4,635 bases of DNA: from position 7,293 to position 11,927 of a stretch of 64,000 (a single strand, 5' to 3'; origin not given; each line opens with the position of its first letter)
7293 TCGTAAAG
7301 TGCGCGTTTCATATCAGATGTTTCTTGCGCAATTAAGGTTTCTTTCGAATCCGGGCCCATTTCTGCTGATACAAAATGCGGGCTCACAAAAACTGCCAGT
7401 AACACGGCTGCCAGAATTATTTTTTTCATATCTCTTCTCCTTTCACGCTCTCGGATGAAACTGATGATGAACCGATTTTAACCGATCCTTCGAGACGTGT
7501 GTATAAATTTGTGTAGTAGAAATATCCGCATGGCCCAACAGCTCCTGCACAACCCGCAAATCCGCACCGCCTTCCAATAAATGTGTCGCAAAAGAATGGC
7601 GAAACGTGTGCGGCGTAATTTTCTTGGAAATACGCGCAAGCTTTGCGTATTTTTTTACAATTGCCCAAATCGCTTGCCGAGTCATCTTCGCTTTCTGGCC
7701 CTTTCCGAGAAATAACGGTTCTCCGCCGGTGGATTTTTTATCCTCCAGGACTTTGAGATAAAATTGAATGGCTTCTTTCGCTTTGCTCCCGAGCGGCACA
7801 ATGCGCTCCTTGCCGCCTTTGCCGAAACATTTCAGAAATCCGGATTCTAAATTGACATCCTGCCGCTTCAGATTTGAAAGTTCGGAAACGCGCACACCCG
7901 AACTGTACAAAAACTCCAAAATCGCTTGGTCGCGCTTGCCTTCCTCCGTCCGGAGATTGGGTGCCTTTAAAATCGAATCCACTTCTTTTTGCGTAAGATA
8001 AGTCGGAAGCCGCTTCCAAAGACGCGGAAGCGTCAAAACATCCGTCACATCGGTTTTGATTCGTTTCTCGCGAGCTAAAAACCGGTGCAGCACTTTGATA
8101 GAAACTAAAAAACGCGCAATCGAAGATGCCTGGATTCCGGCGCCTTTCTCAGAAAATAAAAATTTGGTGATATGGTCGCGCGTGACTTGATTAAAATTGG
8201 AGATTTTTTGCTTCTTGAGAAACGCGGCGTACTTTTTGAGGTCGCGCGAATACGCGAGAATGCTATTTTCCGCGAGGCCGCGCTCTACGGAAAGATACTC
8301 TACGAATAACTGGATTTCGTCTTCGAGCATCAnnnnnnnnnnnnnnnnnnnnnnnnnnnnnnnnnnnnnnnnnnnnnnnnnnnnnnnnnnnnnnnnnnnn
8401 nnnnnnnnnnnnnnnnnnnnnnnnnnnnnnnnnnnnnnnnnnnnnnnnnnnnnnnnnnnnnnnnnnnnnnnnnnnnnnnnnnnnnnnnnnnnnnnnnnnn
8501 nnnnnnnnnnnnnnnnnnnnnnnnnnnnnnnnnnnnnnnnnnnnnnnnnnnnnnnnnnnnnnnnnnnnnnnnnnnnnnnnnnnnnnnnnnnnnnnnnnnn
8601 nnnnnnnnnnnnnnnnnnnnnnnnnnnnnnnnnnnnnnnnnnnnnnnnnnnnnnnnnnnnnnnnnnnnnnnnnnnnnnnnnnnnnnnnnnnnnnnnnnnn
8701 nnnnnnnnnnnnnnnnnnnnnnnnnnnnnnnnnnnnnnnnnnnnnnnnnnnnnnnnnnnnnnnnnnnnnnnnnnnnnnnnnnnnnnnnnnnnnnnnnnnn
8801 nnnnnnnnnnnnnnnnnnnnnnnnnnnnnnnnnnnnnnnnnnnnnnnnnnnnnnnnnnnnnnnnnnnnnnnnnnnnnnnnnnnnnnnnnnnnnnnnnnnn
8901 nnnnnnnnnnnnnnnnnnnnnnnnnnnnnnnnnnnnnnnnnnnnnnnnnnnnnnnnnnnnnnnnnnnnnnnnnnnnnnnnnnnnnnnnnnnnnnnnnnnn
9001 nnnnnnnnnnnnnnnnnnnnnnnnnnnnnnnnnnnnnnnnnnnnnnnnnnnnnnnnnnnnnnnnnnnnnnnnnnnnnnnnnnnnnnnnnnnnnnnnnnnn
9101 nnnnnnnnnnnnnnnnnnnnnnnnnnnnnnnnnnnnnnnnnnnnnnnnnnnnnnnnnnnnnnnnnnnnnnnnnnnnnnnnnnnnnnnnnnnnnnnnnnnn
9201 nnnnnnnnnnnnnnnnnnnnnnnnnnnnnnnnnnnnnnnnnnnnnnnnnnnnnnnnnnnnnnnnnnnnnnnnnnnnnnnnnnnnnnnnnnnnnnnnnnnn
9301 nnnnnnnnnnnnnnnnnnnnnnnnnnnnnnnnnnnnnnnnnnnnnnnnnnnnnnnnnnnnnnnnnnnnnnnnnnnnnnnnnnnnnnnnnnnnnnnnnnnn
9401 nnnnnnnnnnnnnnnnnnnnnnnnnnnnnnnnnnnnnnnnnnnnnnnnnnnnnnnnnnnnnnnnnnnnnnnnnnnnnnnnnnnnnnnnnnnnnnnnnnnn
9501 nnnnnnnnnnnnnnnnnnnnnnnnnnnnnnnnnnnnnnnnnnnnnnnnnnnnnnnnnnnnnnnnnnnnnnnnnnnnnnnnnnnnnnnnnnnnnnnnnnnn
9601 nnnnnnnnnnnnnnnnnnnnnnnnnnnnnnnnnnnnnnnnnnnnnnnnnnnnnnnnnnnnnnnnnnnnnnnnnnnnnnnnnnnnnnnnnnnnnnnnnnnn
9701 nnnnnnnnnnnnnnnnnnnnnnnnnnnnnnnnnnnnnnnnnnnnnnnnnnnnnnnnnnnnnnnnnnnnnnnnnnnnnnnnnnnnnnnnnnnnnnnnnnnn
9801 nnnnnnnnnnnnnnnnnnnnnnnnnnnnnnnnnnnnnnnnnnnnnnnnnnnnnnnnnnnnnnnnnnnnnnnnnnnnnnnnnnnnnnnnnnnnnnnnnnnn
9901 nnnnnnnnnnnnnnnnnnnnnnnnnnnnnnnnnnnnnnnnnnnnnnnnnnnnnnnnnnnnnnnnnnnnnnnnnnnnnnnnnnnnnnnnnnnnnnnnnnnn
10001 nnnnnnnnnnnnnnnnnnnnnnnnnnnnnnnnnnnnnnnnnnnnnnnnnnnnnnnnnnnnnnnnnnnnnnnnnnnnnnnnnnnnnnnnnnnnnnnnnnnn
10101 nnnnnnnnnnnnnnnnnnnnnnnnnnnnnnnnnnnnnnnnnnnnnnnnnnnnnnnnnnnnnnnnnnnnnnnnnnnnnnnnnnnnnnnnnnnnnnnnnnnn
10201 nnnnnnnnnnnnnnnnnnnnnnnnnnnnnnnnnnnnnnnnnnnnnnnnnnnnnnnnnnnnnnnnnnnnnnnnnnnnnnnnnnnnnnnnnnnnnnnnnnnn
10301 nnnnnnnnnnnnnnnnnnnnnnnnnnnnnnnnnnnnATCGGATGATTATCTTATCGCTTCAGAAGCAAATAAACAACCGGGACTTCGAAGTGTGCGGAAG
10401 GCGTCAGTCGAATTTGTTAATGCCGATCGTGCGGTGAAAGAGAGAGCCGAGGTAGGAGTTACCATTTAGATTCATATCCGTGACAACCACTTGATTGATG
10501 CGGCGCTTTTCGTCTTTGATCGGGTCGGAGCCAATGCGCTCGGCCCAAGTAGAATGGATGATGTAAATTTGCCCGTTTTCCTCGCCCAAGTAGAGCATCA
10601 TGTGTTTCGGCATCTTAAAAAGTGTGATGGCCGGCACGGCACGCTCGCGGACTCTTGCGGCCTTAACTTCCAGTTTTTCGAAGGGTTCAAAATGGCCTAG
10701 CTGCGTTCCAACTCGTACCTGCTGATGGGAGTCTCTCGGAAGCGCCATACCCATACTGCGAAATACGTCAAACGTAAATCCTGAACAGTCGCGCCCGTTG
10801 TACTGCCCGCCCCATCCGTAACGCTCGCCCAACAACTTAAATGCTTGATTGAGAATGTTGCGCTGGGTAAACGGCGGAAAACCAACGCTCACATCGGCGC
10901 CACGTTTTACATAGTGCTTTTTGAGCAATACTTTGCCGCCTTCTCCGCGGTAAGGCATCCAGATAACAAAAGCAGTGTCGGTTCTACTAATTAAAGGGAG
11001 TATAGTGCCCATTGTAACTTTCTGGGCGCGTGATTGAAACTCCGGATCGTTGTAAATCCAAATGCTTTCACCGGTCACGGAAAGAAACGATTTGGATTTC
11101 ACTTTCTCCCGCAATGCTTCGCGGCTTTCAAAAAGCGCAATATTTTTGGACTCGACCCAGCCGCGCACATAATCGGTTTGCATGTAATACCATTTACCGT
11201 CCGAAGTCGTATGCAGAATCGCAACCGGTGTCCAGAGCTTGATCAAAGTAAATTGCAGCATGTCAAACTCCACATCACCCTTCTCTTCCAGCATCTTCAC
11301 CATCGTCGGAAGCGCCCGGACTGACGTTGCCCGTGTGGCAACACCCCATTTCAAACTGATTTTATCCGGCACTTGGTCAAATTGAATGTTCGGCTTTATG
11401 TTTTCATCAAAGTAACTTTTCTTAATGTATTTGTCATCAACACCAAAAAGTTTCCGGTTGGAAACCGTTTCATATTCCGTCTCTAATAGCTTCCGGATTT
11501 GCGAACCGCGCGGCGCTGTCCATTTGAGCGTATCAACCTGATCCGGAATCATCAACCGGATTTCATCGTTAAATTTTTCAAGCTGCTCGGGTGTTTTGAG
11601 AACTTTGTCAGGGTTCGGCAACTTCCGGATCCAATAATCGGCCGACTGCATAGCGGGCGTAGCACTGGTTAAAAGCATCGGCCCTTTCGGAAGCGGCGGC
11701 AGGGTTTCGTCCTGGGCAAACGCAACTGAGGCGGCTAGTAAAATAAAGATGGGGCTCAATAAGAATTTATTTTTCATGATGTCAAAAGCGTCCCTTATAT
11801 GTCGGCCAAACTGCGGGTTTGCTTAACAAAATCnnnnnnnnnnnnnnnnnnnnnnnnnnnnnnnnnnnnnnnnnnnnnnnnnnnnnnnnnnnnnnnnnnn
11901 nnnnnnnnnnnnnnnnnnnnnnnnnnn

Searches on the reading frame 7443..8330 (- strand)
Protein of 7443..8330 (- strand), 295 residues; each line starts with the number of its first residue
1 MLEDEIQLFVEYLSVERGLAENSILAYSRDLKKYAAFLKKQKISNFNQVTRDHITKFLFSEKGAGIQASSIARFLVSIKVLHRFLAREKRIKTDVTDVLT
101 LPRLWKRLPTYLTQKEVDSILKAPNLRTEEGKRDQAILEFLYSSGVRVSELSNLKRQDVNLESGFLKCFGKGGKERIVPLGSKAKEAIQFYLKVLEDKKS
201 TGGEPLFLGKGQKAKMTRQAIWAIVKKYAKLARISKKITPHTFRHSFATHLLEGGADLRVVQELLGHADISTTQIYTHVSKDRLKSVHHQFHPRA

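Call 47: search_protein_families(library=pfam, proteins=[window:7443-8330:-], max_evalue=0.00001)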
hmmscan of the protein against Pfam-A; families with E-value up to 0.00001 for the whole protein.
window:7443-8330:- (295 aa): 2 families
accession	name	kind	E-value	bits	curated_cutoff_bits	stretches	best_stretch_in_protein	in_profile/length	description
PF00589.27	Phage_integrase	-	1e-48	165.8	27.1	1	111-281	2-170/172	Phage integrase family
PF02899.23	Phage_int_SAM_1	-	2.2e-20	73.1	22.3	1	6-89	1-83/83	Phage integrase, N-terminal SAM-like domain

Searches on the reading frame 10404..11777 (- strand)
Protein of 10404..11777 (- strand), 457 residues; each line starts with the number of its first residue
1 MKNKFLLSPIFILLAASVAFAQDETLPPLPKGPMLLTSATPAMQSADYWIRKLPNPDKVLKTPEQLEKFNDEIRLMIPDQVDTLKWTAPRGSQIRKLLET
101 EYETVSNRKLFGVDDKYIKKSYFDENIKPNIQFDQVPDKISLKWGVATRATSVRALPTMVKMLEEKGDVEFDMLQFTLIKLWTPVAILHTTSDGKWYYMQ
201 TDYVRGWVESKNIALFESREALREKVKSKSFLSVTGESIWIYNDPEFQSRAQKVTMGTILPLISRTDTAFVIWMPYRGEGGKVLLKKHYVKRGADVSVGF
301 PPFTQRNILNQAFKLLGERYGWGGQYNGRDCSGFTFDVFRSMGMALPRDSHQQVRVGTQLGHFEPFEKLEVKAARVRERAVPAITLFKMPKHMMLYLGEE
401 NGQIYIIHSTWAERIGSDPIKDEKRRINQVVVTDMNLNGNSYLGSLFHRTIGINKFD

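Call 32: find_encoding_contigs(protein=window:10404-11777:-, flank=10000, max_places=1)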
Protein window:10404-11777:- (457 aa): no gene with exactly this product is on record in the collection.

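Call 45: search_protein_families(library=pfam, proteins=[window:10404-11777:-], max_evalue=0.00001)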
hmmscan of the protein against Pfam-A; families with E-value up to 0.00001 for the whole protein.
window:10404-11777:- (457 aa): 2 families
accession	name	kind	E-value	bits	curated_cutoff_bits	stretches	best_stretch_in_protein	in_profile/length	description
PF12913.13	SH3_6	-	8.3e-14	51.3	27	1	165-209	9-53/53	SH3 domain (SH3b1 type)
PF00877.26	NLPC_P60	-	3.7e-11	43.4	23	1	317-416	1-87/105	NlpC/P60 family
